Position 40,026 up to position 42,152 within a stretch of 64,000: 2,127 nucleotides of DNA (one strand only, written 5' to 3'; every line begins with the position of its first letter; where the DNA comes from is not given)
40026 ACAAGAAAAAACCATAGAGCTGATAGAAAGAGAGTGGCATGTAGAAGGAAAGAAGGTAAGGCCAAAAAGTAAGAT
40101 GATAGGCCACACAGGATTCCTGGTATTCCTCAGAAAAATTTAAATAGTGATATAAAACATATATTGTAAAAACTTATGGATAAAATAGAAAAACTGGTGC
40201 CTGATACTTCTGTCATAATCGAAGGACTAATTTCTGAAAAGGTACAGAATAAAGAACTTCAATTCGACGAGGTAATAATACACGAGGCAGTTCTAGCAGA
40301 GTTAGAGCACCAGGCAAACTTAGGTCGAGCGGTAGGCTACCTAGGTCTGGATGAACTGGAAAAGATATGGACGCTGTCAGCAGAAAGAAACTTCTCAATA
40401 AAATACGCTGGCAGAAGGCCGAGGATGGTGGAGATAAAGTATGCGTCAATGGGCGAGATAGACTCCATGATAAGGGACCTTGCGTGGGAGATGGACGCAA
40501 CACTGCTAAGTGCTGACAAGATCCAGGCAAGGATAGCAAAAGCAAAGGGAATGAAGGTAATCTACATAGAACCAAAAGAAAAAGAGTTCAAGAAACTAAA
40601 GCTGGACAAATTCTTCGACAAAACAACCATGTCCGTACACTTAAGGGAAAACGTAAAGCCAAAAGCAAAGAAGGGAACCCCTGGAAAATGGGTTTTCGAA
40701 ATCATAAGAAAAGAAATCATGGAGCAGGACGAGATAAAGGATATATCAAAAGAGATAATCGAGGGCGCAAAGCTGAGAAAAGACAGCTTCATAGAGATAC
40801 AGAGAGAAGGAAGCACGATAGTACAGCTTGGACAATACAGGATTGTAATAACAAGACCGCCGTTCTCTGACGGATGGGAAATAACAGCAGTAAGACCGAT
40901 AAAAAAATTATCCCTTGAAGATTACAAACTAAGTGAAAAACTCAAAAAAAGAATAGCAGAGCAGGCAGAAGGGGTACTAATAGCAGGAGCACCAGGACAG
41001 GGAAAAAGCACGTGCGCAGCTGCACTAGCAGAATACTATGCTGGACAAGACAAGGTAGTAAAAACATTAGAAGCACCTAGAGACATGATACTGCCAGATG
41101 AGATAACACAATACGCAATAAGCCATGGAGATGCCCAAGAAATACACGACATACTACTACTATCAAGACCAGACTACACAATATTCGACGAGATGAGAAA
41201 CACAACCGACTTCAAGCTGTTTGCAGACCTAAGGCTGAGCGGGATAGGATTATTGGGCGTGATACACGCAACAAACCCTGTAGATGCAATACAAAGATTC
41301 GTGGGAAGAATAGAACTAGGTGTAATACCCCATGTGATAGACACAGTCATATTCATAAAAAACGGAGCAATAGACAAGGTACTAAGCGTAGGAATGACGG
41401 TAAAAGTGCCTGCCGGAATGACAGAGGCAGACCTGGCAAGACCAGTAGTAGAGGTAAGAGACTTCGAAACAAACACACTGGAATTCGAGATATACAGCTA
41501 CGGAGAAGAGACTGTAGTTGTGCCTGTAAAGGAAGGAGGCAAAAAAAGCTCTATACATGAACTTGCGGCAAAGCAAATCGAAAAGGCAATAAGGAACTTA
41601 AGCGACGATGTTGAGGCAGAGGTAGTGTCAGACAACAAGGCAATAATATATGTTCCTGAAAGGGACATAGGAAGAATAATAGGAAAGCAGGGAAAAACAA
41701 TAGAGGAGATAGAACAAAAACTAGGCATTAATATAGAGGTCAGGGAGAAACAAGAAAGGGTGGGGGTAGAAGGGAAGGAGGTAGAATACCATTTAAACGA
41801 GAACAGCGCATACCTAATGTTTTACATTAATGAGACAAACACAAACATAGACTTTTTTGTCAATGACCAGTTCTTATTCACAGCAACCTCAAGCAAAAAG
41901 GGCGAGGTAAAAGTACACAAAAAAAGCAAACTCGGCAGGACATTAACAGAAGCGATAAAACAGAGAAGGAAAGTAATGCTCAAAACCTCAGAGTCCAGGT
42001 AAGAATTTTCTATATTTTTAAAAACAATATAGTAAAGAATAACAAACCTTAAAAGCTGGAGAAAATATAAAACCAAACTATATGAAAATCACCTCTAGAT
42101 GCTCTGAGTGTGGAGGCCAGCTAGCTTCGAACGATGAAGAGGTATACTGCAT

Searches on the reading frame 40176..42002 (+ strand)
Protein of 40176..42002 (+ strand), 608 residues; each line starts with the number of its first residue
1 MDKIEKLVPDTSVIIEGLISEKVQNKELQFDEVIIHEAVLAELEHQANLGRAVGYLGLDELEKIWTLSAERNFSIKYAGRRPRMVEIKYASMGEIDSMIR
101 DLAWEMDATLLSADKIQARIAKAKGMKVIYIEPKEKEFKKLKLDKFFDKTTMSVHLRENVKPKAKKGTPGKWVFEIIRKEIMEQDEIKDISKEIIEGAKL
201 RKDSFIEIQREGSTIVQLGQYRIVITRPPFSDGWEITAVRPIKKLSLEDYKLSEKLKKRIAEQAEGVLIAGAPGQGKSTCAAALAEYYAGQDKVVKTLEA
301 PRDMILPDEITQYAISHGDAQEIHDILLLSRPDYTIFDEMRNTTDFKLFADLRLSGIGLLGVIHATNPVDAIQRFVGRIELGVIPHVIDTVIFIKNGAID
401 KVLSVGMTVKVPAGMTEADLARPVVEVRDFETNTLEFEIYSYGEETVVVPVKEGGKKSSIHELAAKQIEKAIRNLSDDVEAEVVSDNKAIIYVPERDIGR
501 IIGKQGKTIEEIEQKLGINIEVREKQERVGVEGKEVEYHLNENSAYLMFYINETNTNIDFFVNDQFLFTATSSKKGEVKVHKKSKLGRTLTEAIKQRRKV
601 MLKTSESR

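Call 83: search_protein_families(library=pfam, max_evalue=0.0001, proteins=[window:40176-42002:+])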
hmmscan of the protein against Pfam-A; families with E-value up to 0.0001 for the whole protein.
window:40176-42002:+ (608 aa): 5 families
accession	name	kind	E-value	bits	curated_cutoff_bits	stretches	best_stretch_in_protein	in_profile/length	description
PF01850.27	PIN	-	5.1e-08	34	23.6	1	8-122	2-119/120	PIN domain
PF00013.35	KH_1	-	3.1e-07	30.5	21.5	1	491-526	4-40/66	KH domain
PF20720.3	nSTAND3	-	1.3e-05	25.4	27.2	1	259-303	12-56/155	Novel STAND NTPase 3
PF00437.27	T2SSE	-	1.3e-05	24.4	24.9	1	243-376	122-256/370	Type II/IV secretion system protein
PF13083.13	KH_KhpA-B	-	5.1e-05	23.5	32.1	0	468-510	7-52/73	KhpA/KhpB, KH domain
